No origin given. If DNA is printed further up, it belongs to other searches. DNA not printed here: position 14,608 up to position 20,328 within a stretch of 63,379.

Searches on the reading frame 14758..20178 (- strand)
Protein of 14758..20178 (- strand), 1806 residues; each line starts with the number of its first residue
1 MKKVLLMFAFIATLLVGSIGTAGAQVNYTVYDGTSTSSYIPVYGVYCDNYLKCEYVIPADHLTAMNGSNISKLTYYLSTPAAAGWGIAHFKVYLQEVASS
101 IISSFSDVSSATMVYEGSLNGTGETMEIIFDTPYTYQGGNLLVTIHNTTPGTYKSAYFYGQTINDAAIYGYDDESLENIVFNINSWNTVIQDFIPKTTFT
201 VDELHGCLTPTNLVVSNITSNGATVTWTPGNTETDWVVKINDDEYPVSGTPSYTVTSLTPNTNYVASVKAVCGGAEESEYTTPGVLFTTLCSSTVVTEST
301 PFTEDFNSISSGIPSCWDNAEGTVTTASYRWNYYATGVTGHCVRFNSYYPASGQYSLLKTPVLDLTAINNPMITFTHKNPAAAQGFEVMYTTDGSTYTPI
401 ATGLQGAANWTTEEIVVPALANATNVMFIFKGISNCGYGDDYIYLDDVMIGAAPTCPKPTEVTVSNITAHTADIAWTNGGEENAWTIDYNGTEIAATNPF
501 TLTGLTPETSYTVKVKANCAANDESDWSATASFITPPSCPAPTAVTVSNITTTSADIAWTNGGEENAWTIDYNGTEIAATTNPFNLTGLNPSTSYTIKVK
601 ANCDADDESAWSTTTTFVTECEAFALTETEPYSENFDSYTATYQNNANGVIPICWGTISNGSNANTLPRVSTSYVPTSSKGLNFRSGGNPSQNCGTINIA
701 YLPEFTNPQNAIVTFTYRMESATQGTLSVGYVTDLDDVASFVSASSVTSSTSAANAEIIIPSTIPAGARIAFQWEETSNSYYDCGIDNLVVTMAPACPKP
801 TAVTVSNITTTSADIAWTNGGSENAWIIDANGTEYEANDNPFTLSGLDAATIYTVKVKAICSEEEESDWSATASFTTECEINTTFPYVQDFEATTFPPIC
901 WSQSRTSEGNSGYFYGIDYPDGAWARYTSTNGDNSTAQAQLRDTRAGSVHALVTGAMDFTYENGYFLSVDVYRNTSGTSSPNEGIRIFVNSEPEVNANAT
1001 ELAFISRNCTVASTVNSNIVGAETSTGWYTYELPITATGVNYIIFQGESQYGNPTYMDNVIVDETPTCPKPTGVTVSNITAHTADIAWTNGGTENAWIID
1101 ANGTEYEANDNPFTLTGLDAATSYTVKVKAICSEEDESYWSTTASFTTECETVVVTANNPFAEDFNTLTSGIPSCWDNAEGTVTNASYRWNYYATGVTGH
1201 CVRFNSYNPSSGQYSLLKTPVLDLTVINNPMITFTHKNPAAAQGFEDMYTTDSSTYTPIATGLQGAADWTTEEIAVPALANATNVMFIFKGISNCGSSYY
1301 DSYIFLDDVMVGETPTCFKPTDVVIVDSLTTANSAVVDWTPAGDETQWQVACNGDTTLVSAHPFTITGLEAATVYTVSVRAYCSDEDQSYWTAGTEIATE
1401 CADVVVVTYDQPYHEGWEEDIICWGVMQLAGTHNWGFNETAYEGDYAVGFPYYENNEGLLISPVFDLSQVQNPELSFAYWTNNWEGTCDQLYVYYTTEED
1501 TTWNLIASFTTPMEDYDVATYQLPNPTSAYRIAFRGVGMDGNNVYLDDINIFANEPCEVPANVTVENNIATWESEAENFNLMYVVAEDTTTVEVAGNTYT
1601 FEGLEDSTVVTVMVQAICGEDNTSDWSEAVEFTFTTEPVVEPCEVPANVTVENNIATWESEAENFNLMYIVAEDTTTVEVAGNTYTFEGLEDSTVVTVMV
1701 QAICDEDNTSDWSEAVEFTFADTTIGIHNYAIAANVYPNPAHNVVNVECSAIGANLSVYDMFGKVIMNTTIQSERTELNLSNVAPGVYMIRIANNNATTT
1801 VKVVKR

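Call 9: search_protein_families(library=pfam, proteins=[window:14758-20178:-])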
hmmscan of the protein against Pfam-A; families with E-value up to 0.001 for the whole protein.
window:14758-20178:- (1806 aa): 10 families
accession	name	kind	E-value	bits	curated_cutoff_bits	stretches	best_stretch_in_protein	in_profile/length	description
PF00041.27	fn3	-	1.1e-50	170.2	25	6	209-280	2-80/84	Fibronectin type III domain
PF25788.1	Ig_Rha78A_N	-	4.4e-19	69.1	27.4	0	807-877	32-101/105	Rha78A-like, N-terminal immunoglobulin domain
PF18962.6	Por_Secre_tail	-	2.3e-14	53.9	27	1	1736-1804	1-74/75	Secretion system C-terminal sorting domain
PF00629.30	MAM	-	3.8e-14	53.3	26.4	0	1457-1557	58-157/158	MAM domain, meprin/A5/mu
PF25059.1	FN3_DSCAM-DSCAML_C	-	5.5e-12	46.3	39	0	566-617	33-80/89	DSCAM/DSCAML C-terminal Fn3-like domain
PF17425.8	Arylsulfotran_N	-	7.1e-12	45.7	24.2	0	542-607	11-78/88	Arylsulfotransferase Ig-like domain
PF16656.11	Pur_ac_phosph_N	-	9.7e-12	45.7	30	0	484-535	47-93/93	Purple acid Phosphatase, N-terminal domain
PF09294.16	Interfer-bind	-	8e-08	32.9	21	0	493-530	59-98/104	Interferon-alpha/beta receptor, fibronectin type III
PF21589.2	AP5B1_barrel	-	7.2e-06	26.4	21.9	0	788-818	35-65/71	AP-5 complex subunit beta-1, beta-barrel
PF23122.1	C2_ITFG1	-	0.00022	21.7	27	0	1085-1137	14-66/100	ITFG1, C2 domain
